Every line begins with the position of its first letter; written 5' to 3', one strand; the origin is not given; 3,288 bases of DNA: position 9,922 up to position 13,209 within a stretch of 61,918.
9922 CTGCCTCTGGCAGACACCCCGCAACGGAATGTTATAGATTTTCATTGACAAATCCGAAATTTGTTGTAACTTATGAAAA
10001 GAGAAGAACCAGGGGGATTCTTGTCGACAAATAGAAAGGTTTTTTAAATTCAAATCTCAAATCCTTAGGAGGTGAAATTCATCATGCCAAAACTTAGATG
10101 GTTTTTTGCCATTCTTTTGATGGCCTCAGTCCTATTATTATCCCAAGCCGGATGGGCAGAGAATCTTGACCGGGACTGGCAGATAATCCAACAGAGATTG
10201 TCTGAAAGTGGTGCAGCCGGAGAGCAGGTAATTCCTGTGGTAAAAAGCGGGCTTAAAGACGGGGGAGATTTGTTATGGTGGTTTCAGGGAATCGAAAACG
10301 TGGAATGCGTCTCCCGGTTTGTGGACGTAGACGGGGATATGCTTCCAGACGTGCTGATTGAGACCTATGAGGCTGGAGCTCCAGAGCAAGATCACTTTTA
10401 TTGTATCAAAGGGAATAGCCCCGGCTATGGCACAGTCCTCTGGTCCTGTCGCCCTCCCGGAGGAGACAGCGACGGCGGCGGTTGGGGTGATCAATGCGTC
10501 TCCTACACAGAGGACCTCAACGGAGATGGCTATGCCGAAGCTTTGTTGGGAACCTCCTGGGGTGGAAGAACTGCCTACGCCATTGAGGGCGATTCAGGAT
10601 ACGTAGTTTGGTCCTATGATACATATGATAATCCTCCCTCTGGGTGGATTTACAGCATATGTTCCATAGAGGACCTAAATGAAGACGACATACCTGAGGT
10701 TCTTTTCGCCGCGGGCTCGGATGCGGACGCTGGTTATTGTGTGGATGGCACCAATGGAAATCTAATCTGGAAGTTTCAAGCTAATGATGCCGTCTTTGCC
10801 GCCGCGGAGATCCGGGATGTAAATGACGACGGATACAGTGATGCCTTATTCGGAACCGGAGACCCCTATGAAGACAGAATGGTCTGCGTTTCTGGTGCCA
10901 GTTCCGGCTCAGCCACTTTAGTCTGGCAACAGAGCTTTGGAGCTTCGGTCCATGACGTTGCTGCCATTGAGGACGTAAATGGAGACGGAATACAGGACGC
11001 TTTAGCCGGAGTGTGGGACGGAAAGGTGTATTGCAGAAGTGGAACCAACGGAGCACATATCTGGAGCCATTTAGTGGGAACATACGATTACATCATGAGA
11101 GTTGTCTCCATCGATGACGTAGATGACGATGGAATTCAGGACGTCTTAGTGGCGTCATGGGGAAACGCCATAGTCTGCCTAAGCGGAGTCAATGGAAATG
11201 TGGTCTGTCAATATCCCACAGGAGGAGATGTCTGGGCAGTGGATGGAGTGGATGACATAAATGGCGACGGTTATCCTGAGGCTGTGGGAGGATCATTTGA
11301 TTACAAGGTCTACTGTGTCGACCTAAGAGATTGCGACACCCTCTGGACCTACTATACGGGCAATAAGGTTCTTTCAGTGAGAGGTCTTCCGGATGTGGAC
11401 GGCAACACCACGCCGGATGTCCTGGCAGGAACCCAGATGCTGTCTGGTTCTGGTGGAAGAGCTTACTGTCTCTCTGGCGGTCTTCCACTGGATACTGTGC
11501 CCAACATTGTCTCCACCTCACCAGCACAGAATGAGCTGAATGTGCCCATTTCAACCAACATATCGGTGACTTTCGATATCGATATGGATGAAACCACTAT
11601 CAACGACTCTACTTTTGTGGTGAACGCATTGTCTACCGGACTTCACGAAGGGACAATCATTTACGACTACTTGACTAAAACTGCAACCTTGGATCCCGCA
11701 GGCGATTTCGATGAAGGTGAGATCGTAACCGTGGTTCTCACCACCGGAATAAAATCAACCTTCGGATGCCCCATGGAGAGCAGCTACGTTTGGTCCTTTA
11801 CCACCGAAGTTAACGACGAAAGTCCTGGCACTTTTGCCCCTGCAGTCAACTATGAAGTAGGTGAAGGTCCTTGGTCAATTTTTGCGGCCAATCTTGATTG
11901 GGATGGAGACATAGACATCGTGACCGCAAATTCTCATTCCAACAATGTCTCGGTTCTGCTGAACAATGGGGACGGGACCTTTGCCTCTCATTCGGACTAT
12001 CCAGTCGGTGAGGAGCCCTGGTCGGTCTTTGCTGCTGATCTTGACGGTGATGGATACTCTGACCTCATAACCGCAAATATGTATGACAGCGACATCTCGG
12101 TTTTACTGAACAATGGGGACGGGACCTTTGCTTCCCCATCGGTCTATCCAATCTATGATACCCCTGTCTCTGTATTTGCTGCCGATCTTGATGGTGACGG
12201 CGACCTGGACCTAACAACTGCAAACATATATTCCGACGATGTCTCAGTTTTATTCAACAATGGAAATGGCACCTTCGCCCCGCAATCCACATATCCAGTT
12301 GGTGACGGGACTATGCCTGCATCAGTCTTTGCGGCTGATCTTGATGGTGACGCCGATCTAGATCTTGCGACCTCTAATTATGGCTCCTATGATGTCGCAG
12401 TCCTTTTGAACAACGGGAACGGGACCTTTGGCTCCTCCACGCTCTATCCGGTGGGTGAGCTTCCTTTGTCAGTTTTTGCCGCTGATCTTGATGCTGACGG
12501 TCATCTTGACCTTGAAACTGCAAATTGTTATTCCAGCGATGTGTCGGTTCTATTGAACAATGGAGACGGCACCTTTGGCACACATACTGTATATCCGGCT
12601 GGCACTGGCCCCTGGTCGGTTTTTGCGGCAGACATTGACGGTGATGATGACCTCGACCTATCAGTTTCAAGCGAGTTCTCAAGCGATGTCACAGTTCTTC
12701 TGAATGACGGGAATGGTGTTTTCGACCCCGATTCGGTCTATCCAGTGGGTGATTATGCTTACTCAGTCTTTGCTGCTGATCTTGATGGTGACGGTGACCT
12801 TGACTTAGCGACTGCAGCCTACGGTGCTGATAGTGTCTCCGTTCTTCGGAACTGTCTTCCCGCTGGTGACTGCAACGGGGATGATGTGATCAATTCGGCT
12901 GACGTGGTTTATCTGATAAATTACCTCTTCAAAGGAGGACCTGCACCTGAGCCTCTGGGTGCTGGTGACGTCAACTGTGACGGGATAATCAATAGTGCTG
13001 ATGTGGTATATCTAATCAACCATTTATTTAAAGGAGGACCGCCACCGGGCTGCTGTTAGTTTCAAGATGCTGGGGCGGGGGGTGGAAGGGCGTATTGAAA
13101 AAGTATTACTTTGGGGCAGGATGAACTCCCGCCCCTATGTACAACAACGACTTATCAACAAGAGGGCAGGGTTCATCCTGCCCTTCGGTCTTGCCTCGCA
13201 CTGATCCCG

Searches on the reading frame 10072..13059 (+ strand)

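Call 82: search_protein_families(library=pfam, max_evalue=0.00001, proteins=[window:10072-13059:+])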
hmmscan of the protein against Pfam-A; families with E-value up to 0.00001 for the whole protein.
window:10072-13059:+ (995 aa): 6 families
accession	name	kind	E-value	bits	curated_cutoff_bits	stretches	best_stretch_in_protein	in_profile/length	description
PF13517.12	FG-GAP_3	-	6.3e-62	206.5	26.9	6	656-714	1-59/61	FG-GAP-like repeat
PF01839.29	FG-GAP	-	1.8e-21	76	22.1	0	649-673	2-26/37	FG-GAP repeat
PF13205.12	Big_5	-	4.5e-17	63.1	23.6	1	475-578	3-105/105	Bacterial Ig-like domain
PF00404.24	Dockerin_1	-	2.2e-12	47.4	22.9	1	931-985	1-56/57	Dockerin type I domain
PF13570.13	Beta-prop_ACSF4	-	2.1e-11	44.3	133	1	169-335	74-212/329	Beta-alanine-activating enzyme, beta-propeller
PF25292.1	Beta-prop_CGLA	-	7.2e-07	29.4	26.8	0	280-333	17-69/316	Lambda-carrageenase beta-propeller domain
